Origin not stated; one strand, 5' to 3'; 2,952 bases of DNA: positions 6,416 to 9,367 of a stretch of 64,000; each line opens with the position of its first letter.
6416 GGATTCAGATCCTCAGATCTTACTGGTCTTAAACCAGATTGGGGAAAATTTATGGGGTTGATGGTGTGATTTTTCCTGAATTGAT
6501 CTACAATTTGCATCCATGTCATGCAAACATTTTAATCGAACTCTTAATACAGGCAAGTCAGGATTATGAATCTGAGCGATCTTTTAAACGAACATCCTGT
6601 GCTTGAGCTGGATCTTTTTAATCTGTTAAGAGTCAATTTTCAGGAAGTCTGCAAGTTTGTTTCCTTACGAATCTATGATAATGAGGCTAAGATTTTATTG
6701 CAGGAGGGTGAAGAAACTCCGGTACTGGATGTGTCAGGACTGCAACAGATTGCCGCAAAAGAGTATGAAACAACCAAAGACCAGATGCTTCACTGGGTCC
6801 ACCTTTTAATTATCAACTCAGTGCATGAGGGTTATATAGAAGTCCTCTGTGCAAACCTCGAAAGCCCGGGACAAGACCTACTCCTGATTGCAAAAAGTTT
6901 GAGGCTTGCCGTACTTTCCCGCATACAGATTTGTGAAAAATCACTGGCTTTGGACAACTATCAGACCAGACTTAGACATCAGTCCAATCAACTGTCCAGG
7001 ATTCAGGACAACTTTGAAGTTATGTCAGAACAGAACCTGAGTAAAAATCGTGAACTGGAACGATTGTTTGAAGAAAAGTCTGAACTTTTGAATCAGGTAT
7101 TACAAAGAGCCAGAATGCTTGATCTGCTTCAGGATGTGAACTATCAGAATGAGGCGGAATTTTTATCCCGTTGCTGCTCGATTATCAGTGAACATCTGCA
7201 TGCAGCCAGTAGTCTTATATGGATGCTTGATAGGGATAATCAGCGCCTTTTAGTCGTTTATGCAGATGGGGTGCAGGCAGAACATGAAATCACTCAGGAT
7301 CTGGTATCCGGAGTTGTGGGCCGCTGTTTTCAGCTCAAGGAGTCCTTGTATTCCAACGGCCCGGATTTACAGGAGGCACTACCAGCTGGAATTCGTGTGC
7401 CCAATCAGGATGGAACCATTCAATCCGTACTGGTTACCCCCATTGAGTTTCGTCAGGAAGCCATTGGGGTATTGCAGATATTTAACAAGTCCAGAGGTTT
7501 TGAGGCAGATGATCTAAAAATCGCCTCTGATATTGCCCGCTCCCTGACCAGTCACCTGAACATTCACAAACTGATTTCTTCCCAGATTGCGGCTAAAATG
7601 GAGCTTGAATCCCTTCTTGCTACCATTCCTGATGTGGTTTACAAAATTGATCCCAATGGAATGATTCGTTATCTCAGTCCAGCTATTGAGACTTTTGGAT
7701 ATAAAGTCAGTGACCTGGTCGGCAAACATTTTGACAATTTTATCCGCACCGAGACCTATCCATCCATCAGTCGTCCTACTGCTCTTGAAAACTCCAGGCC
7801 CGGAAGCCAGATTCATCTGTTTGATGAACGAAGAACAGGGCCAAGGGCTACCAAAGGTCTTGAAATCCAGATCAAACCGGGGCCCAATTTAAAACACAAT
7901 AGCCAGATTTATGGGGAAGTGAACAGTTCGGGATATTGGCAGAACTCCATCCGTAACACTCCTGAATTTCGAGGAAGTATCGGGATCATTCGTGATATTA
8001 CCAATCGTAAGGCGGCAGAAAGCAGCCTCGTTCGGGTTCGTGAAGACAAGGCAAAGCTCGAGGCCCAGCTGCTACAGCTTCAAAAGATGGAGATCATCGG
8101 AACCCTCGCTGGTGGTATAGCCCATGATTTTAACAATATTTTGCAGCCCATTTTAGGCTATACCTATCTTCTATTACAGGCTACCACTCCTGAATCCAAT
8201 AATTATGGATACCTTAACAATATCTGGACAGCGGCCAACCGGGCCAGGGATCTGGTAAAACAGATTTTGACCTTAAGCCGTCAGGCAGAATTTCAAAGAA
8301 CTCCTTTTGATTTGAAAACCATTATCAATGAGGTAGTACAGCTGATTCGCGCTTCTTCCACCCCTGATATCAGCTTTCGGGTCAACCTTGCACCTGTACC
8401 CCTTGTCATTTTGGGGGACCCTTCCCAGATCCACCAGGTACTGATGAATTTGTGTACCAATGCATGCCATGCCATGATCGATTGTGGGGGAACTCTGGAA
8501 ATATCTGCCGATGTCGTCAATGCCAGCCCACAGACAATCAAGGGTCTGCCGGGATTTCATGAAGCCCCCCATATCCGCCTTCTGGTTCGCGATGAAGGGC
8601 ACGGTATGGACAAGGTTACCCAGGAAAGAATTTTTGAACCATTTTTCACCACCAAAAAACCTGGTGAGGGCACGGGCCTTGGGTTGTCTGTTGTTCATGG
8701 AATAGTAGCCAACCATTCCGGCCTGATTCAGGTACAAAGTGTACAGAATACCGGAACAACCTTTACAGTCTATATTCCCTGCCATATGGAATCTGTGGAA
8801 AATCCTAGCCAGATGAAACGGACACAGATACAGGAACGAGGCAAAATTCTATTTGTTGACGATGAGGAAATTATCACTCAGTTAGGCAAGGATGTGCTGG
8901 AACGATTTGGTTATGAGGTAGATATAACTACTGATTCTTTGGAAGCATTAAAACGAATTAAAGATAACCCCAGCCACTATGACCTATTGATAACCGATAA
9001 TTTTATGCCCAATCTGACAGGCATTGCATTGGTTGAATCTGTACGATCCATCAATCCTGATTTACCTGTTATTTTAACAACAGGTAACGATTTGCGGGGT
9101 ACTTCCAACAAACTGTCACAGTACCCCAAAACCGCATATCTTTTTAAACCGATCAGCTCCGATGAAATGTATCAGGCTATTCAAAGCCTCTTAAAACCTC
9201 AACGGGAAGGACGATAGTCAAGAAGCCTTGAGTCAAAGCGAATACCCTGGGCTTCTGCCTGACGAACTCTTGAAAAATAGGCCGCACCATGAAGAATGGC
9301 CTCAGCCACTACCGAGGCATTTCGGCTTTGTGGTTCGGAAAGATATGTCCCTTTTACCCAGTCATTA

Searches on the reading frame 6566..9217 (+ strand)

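Call 27: search_protein_families(library=pfam, proteins=[window:6566-9217:+], max_evalue=0.001)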
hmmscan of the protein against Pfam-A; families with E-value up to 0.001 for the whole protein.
window:6566-9217:+ (883 aa): 6 families
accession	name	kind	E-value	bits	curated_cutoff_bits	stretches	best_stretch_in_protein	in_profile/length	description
PF02518.31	HATPase_c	-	1.4e-20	74.2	26.4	1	617-739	1-109/111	Histidine kinase-, DNA gyrase B-, and HSP90-like ATPase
PF00072.30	Response_reg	-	2e-18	67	30.2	1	761-873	1-111/111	Response regulator receiver domain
PF13185.12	GAF_2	-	5.1e-12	46.6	28.6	1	195-328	3-132/136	GAF domain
PF01590.32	GAF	-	2e-07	32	22.4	1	198-327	4-129/133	GAF domain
PF00512.31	HisKA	-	2.8e-07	30.9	26.9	1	513-573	4-63/66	His Kinase A (phospho-acceptor) domain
PF00989.32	PAS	-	0.00029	21.3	22.6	0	347-397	3-54/113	PAS fold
